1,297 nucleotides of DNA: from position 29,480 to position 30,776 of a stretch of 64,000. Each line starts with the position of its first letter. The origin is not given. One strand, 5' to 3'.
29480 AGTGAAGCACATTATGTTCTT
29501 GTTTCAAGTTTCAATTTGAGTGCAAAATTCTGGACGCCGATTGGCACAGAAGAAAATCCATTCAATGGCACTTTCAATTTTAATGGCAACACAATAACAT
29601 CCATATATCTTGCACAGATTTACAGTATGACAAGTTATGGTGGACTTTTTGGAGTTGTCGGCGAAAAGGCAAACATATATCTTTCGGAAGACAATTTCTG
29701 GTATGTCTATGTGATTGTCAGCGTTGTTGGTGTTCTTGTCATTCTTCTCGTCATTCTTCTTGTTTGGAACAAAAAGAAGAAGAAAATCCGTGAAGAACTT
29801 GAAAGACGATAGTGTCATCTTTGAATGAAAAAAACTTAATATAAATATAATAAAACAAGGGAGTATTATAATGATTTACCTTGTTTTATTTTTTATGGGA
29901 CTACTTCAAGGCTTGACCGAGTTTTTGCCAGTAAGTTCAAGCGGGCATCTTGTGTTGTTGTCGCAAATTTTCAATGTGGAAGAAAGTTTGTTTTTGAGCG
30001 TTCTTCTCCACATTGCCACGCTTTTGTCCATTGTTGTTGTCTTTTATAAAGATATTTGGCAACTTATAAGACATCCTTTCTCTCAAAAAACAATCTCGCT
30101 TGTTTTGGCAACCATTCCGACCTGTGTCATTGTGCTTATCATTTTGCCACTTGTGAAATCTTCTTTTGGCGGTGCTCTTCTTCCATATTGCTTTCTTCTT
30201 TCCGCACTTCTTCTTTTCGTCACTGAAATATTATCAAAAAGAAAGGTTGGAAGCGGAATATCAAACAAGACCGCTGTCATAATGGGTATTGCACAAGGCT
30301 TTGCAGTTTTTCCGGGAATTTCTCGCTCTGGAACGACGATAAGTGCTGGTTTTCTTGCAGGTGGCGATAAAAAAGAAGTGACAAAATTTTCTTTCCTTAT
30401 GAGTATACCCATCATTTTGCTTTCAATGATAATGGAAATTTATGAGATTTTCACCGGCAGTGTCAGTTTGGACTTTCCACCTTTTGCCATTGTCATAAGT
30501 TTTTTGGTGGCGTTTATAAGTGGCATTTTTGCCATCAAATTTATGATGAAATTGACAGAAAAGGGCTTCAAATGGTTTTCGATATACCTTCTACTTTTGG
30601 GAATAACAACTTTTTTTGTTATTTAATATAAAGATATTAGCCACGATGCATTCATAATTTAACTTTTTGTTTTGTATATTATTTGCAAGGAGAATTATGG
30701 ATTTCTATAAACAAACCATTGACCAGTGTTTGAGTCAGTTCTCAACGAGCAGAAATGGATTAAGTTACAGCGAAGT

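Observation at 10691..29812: Single 19.1-kb ORF encoding a 6373-aa surface protein bracketed by GLUG-type modules and anchored by a C-terminal TM helix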

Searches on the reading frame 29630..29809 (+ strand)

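Call 97: search_protein_families(library=ncbifam, proteins=[window:29630-29809:+], max_evalue=10)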
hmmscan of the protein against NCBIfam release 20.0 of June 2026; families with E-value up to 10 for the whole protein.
window:29630-29809:+ (60 aa): 13 families
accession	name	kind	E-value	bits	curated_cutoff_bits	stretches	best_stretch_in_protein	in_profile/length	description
NF033218.1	anchor_AmaP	equivalog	0.002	17.9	55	1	15-53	38-78/166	alkaline shock response membrane anchor protein AmaP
NF045937.1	MSC_0624_12TM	equivalog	0.0033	16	70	1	13-54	271-311/445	MSC_0624 family F1-like ATPase-associated membrane protein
NF008236.0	PRK11007.1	equivalog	0.0055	15.3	409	1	10-52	425-467/473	PTS trehalose transporter subunit IIBC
NF046000.1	MAG1210_fam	subfamily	0.011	14.4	275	1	15-58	89-132/550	MAG1210 family protein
NF045534.1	small_EYxxD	equivalog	0.027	14.2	29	1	25-52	8-32/37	EYxxD motif small membrane protein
TIGR01478.1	STEVOR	paralog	0.037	13.2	166.65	1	27-53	269-296/308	STEVOR family variant surface protein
TIGR03503.1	TIGR03503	hypoth_equivalog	0.044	12.7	305.6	1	21-50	345-373/374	TIGR03503 family protein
NF050117.1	aa3_CtaC_Actin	exception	0.064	12.5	250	1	21-57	38-75/244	aa3-type cytochrome oxidase subunit II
TIGR03141.1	cytochro_ccmD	equivalog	0.1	12.7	25.95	1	26-55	8-38/47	heme exporter protein CcmD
NF045529.2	Heimdall-CTERM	domain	0.29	11.6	24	1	35-52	10-26/26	Heimdall-CTERM domain-containing surface protein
NF053819.1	EF0750_LPXTG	subfamily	0.45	11.1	47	1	27-51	81-105/105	EF2685/EF0750 family sortase-dependent surface protein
TIGR01167.1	LPXTG_anchor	domain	1.1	10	15.9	1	30-51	13-34/34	LPXTG cell wall anchor domain-containing protein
NF041738.1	GG_III-CTERM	domain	9.2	6.3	22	1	27-52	1-27/28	GGIII-like transmembrane region-containing protein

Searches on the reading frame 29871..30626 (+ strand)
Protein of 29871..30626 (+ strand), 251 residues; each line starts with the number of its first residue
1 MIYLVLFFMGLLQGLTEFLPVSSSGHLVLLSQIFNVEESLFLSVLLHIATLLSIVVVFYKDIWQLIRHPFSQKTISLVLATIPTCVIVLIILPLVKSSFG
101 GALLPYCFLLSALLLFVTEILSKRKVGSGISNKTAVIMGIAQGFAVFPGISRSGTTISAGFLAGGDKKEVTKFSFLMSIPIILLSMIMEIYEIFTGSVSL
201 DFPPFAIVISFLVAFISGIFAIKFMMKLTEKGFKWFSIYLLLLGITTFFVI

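Call 8: search_protein_families(library=ncbifam, proteins=[window:29871-30626:+], max_evalue=0.001)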
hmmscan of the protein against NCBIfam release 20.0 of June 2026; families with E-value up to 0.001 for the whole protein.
window:29871-30626:+ (251 aa): 12 families
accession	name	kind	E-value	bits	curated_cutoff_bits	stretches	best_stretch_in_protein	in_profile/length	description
TIGR00753.1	undec_PP_bacA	equivalog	2.5e-46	158.5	217.5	1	8-244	3-255/255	undecaprenyl-diphosphatase UppP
NF001393.0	PRK00281.2-4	equivalog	3.4e-44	151.3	284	1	1-250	1-263/266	undecaprenyl-diphosphate phosphatase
NF001390.0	PRK00281.1-4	equivalog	5.1e-40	137.6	260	1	6-249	9-264/272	undecaprenyl-diphosphate phosphatase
NF001389.0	PRK00281.1-2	equivalog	3.5e-39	134.8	262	1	5-248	8-261/272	undecaprenyl-diphosphate phosphatase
NF001392.0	PRK00281.2-1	equivalog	6.8e-39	134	308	1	7-249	11-270/280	undecaprenyl-diphosphate phosphatase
NF001388.0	PRK00281.1-1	equivalog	3.5e-36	125.2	362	1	4-251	8-272/273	undecaprenyl-diphosphate phosphatase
NF001397.0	PRK00281.3-4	equivalog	5.5e-35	121.3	363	1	2-248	2-275/281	undecaprenyl-diphosphate phosphatase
NF001396.0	PRK00281.3-3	equivalog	4.7e-31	108.6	382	1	6-250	7-263/264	undecaprenyl-diphosphate phosphatase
NF001394.0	PRK00281.2-5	equivalog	1.9e-30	106.3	311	1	6-249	11-273/281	undecaprenyl-diphosphate phosphatase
NF001391.0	PRK00281.1-5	equivalog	4.9e-27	95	293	1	7-247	10-269/279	undecaprenyl-diphosphate phosphatase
NF001395.0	PRK00281.3-1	equivalog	2e-22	79.9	394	2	130-247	183-299/306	undecaprenyl-diphosphate phosphatase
NF001398.0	PRK00281.3-5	equivalog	2.6e-17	63.6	354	1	4-232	5-253/278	undecaprenyl-diphosphate phosphatase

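Call 14: find_encoding_contigs(protein=window:29871-30626:+, flank=10000, max_places=6)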
Protein window:29871-30626:+ (251 aa): 6 contigs read that carry it; 6 places shown.
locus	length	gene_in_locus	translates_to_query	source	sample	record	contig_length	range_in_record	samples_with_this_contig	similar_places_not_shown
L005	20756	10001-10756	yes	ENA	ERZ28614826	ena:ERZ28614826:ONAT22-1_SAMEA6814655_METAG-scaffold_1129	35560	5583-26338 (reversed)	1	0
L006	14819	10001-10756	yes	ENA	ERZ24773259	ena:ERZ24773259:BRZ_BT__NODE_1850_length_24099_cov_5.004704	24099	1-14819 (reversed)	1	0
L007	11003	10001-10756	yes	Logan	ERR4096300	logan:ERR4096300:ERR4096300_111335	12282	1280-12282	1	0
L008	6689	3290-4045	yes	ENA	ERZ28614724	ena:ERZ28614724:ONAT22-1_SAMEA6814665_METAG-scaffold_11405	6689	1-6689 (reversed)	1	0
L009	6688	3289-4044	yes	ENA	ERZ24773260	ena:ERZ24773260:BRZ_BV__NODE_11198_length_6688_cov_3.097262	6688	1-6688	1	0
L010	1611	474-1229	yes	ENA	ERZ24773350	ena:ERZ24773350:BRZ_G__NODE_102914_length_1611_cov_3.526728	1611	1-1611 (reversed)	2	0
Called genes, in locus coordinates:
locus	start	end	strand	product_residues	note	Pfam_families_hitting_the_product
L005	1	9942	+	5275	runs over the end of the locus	PF18657:YDG, PF09479:Flg_new (weak)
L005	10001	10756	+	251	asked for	PF02673:BacA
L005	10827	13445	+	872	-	PF00690:Cation_ATPase_N, PF00122:E1-E2_ATPase, PF00702:Hydrolase, PF13246:Cation_ATPase, PF00689:Cation_ATPase_C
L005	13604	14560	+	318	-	PF13177:DNA_pol3_delta2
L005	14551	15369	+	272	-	PF04468:PSP1, PF28472:PSP1_3rd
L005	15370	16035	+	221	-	PF05175:MTS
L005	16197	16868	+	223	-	PF01261:AP_endonuc_2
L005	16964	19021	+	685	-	PF00724:Oxidored_FMN, PF07992:Pyr_redox_2, PF13434:Lys_Orn_oxgnase (faint), PF00890:FAD_binding_2 (faint), PF01134:GIDA (faint), PF13738:Pyr_redox_3, PF07992:Pyr_redox_2, PF00070:Pyr_redox, +3 more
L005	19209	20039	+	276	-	PF01522:Polysacc_deac_1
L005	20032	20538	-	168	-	PF07670:Gate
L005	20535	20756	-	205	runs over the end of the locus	PF07670:Gate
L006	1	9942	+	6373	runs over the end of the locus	PF18657:YDG, PF09479:Flg_new (weak)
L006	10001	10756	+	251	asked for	PF02673:BacA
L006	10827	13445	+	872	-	PF00690:Cation_ATPase_N, PF00122:E1-E2_ATPase, PF00702:Hydrolase, PF13246:Cation_ATPase, PF00689:Cation_ATPase_C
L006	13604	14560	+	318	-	PF13177:DNA_pol3_delta2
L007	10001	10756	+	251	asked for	PF02673:BacA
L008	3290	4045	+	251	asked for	PF02673:BacA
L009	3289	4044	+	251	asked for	PF02673:BacA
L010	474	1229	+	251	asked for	PF02673:BacA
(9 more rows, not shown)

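Call 31: find_homologous_proteins(query=window:29871-30623:+, max_evalue=1e-40)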
Query window:29871-30623:+ (251 aa): 2020 proteins with E <= 1e-40 among 8000 candidates; the best 120 are listed.
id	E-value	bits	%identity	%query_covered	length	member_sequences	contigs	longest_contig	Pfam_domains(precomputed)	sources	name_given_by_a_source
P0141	1.0e-146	505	100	100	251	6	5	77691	PF02673.25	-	-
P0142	1.1e-121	423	80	100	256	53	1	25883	PF02673.25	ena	-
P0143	6.4e-119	414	77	100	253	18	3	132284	PF02673.25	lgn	-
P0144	1.7e-118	413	77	99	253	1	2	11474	PF02673.25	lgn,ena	-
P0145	2.3e-118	412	77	100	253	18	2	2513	PF02673.25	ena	-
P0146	1.6e-117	409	76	100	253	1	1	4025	PF02673.25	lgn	-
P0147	1.1e-116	407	76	100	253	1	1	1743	PF02673.25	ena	-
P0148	2.3e-115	402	76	100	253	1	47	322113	PF02673.25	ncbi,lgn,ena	-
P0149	2.3e-115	402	76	100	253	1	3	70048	PF02673.25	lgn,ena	-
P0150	2.7e-115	402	76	100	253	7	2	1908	PF02673.25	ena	-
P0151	4.4e-115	401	76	100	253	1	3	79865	PF02673.25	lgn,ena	-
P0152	4.8e-115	401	76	100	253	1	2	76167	PF02673.25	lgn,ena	-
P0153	4.8e-115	401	76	100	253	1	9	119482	PF02673.25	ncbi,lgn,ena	-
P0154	4.9e-115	401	76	99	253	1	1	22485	PF02673.25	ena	-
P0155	8.8e-115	400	76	100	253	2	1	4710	PF02673.25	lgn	-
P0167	2.8e-104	366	72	100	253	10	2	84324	PF02673.25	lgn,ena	-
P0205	3.0e-98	346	65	99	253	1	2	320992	PF02673.25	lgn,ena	-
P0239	7.7e-96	338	65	100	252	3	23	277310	PF02673.25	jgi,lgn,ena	-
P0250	4.7e-95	336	64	100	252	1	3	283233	PF02673.25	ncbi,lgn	-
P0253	6.7e-95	335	65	100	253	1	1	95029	PF02673.25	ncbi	ncbi:MAG: undecaprenyl-diphosphate phosphatase [Candidatus Caccovivens sp.]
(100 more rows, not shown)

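Call 33: find_encoding_contigs(protein=P0148, flank=10000, max_places=2)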
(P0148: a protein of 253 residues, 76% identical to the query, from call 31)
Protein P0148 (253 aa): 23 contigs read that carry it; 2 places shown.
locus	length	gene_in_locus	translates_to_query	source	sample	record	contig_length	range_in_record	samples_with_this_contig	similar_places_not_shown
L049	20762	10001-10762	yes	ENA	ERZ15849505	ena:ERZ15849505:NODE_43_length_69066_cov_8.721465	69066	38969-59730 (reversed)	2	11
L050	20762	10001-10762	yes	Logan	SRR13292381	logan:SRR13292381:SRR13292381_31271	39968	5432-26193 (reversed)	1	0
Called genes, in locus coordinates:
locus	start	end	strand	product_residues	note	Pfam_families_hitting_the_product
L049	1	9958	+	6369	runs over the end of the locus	-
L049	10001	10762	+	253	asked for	PF02673:BacA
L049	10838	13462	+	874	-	PF00690:Cation_ATPase_N, PF00122:E1-E2_ATPase, PF00702:Hydrolase, PF13246:Cation_ATPase, PF00689:Cation_ATPase_C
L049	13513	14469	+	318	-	PF13177:DNA_pol3_delta2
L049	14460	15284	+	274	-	PF04468:PSP1, PF28472:PSP1_3rd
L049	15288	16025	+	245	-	PF03602:Cons_hypoth95, PF02384:N6_Mtase (weak), PF02475:TRM5-TYW2_MTfase (weak), PF05175:MTS, PF02390:Methyltransf_4 (weak)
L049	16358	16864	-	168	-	PF07670:Gate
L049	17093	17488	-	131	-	-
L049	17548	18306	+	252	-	PF01026:TatD_DNase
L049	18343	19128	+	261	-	PF00398:RrnaAD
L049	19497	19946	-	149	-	PF01281:Ribosomal_L9_N, PF03948:Ribosomal_L9_C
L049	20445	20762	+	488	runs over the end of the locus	-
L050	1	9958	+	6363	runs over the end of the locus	-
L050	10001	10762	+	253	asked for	PF02673:BacA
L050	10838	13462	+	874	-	PF00690:Cation_ATPase_N, PF00122:E1-E2_ATPase, PF00702:Hydrolase, PF13246:Cation_ATPase, PF00689:Cation_ATPase_C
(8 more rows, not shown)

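Call 34: find_encoding_contigs(protein=P0167, flank=10000, max_places=2)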
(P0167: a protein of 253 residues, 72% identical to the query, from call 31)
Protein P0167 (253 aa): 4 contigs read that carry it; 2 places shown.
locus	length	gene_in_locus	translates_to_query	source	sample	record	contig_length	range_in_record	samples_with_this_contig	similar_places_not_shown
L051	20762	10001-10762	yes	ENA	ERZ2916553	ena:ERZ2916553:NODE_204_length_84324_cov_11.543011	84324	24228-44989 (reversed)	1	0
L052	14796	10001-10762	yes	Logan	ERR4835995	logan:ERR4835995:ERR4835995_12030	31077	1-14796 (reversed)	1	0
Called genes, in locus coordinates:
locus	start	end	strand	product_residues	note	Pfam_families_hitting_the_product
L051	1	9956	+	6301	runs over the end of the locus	PF09479:Flg_new (faint), PF18657:YDG (weak)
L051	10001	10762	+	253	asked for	PF02673:BacA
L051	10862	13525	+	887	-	PF00690:Cation_ATPase_N, PF00122:E1-E2_ATPase, PF00702:Hydrolase, PF13246:Cation_ATPase, PF00689:Cation_ATPase_C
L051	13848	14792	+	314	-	PF13177:DNA_pol3_delta2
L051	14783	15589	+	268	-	PF04468:PSP1, PF28472:PSP1_3rd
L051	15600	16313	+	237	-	PF05175:MTS, PF09445:Methyltransf_15 (weak)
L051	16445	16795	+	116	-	PF01245:Ribosomal_L19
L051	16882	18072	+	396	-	PF20990:DUF2207_C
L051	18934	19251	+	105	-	PF01035:DNA_binding_1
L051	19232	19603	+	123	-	PF13811:DUF4186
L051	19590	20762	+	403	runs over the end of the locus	PF01938:TRAM (weak), PF05958:tRNA_U5-meth_tr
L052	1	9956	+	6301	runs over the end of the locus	PF09479:Flg_new (faint), PF18657:YDG (weak)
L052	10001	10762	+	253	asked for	PF02673:BacA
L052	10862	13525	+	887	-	PF00690:Cation_ATPase_N, PF00122:E1-E2_ATPase, PF00702:Hydrolase, PF13246:Cation_ATPase, PF00689:Cation_ATPase_C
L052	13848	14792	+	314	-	PF13177:DNA_pol3_delta2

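Call 35: find_encoding_contigs(protein=P0253, flank=10000, max_places=2)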
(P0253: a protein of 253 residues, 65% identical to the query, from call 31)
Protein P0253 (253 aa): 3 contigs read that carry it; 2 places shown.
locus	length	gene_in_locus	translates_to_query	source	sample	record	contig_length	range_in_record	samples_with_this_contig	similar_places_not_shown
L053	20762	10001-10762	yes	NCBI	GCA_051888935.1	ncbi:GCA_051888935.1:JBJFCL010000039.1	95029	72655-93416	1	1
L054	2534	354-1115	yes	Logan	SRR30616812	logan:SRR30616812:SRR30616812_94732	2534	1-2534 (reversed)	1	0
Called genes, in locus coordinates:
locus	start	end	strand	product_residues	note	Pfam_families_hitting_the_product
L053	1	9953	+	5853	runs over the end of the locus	PF09479:Flg_new, PF18998:Flg_new_2 (faint)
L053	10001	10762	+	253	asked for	PF02673:BacA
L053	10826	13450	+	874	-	PF00690:Cation_ATPase_N, PF00122:E1-E2_ATPase, PF00702:Hydrolase, PF13246:Cation_ATPase, PF00689:Cation_ATPase_C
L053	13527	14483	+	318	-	PF13177:DNA_pol3_delta2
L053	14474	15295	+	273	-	PF04468:PSP1, PF28472:PSP1_3rd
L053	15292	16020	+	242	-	PF03602:Cons_hypoth95 (weak), PF00398:RrnaAD (weak), PF02384:N6_Mtase (weak), PF08704:GCD14 (faint), PF05175:MTS, PF02475:TRM5-TYW2_MTfase, PF13847:Methyltransf_31 (faint)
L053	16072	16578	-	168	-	PF07670:Gate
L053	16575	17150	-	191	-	PF07670:Gate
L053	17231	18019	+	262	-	PF01026:TatD_DNase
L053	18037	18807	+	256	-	PF00398:RrnaAD, PF01728:FtsJ (weak)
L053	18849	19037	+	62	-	-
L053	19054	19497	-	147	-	PF01281:Ribosomal_L9_N, PF03948:Ribosomal_L9_C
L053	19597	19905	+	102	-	PF07561:DUF1540 (faint)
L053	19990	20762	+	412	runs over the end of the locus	-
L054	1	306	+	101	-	?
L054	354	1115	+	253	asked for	PF02673:BacA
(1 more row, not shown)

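Call 37: find_encoding_contigs(protein=P0250, flank=10000, max_places=1)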
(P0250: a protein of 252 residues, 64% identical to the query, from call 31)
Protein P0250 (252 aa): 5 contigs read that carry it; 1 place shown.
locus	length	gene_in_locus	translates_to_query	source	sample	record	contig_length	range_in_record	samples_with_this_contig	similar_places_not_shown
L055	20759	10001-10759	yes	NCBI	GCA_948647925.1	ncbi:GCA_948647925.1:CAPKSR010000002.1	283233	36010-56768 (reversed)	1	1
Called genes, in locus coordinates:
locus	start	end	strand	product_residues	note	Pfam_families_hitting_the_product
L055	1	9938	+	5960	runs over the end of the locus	PF09479:Flg_new (faint), PF18998:Flg_new_2 (faint)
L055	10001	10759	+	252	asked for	PF02673:BacA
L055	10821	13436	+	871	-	PF00690:Cation_ATPase_N, PF00122:E1-E2_ATPase, PF00702:Hydrolase, PF13246:Cation_ATPase, PF00689:Cation_ATPase_C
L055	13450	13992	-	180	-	PF00293:NUDIX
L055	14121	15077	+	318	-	PF13177:DNA_pol3_delta2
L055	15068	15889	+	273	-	PF04468:PSP1, PF28472:PSP1_3rd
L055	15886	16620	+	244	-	PF02384:N6_Mtase (weak), PF03602:Cons_hypoth95, PF05175:MTS, PF06325:PrmA (weak), PF01170:UPF0020, PF02475:TRM5-TYW2_MTfase, PF13847:Methyltransf_31, PF08241:Methyltransf_11 (weak), +1 more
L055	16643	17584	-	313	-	-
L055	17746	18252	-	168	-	PF07670:Gate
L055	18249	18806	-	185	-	PF07670:Gate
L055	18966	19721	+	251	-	PF01026:TatD_DNase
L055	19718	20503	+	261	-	PF00398:RrnaAD, PF01135:PCMT (weak)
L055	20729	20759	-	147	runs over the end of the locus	PF01281:Ribosomal_L9_N, PF03948:Ribosomal_L9_C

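Call 38: find_encoding_contigs(protein=P0205, flank=10000, max_places=1)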
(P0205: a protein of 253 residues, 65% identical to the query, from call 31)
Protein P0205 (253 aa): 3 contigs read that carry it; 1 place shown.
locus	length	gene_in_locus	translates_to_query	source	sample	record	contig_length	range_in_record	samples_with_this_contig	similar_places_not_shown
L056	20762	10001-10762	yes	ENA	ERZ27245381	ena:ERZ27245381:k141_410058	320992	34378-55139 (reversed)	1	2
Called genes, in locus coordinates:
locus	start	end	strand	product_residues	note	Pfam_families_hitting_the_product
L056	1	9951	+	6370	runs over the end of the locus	PF09479:Flg_new (faint), PF18998:Flg_new_2 (faint)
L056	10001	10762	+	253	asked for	PF02673:BacA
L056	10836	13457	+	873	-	PF00690:Cation_ATPase_N, PF00122:E1-E2_ATPase, PF00702:Hydrolase, PF13246:Cation_ATPase, PF00689:Cation_ATPase_C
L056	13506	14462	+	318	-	PF13177:DNA_pol3_delta2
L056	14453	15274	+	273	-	PF04468:PSP1, PF28472:PSP1_3rd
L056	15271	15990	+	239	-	PF02384:N6_Mtase, PF03602:Cons_hypoth95, PF10294:Methyltransf_16 (weak), PF05175:MTS, PF01170:UPF0020, PF02475:TRM5-TYW2_MTfase, PF09445:Methyltransf_15 (weak), PF13847:Methyltransf_31 (weak), +1 more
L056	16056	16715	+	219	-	-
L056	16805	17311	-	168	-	PF07670:Gate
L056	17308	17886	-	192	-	PF07670:Gate (weak)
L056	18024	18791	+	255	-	PF01026:TatD_DNase, PF04909:Amidohydro_2 (faint)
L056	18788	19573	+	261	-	PF00398:RrnaAD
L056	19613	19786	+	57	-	-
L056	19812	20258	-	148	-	PF01281:Ribosomal_L9_N, PF03948:Ribosomal_L9_C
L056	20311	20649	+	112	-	PF07561:DUF1540 (faint)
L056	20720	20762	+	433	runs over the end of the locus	-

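Call 39: find_encoding_contigs(protein=P0239, flank=10000, max_places=1)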
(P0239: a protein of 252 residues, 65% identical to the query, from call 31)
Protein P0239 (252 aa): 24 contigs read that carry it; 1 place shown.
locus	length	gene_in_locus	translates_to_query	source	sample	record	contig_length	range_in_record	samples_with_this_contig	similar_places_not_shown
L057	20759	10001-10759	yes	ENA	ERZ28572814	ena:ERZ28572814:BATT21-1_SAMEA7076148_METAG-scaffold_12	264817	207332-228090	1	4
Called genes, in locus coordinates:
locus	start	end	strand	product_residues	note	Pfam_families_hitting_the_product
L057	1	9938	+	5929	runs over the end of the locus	PF09479:Flg_new (faint), PF18998:Flg_new_2 (faint)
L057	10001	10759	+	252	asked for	PF02673:BacA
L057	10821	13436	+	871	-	PF00690:Cation_ATPase_N, PF00122:E1-E2_ATPase, PF00702:Hydrolase, PF13246:Cation_ATPase, PF00689:Cation_ATPase_C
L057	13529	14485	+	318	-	PF13177:DNA_pol3_delta2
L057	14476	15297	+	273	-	PF04468:PSP1, PF28472:PSP1_3rd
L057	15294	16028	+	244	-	PF02384:N6_Mtase (weak), PF03602:Cons_hypoth95, PF05175:MTS, PF06325:PrmA (weak), PF01170:UPF0020 (weak), PF02475:TRM5-TYW2_MTfase, PF13847:Methyltransf_31 (weak), PF08241:Methyltransf_11 (weak), +2 more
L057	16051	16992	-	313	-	-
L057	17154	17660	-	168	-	PF07670:Gate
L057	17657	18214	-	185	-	PF07670:Gate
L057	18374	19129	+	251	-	PF01026:TatD_DNase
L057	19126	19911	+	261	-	PF00398:RrnaAD, PF01135:PCMT (weak)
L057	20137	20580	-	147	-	PF01281:Ribosomal_L9_N, PF03948:Ribosomal_L9_C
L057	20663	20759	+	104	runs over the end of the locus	PF07561:DUF1540 (faint)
